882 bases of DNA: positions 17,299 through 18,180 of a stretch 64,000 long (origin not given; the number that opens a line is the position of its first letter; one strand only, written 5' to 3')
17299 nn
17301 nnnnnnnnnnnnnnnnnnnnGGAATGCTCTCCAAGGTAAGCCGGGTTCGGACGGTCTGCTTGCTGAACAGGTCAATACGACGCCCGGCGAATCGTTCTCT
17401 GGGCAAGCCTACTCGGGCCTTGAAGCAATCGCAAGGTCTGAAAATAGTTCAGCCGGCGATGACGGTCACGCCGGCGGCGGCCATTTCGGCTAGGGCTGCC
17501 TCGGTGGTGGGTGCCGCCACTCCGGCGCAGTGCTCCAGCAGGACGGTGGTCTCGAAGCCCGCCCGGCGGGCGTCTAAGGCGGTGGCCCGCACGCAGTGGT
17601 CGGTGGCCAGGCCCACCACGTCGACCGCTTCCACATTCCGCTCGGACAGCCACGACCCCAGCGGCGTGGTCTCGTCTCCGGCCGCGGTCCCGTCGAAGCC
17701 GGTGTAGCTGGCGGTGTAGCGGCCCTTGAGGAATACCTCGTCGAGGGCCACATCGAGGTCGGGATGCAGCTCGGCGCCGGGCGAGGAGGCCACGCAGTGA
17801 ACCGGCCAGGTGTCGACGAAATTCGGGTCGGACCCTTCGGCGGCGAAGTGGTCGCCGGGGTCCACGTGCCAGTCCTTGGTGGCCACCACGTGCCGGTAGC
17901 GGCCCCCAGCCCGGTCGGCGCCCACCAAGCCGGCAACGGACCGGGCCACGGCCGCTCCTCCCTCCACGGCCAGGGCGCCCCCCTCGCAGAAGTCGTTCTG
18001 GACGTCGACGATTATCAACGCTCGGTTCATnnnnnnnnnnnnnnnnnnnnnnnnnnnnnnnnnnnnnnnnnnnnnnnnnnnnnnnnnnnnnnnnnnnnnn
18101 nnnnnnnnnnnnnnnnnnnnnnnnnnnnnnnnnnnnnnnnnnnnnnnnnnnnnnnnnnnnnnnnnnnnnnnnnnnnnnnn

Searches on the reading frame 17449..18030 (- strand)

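Call 8: search_protein_families(library=pfam, proteins=[window:17449-18030:-], max_evalue=0.001)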
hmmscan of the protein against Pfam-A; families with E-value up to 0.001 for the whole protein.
window:17449-18030:- (193 aa): 1 family
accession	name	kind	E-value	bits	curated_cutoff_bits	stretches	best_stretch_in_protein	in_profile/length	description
PF00857.26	Isochorismatase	-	1e-26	94.5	27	1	4-191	2-171/175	Isochorismatase domain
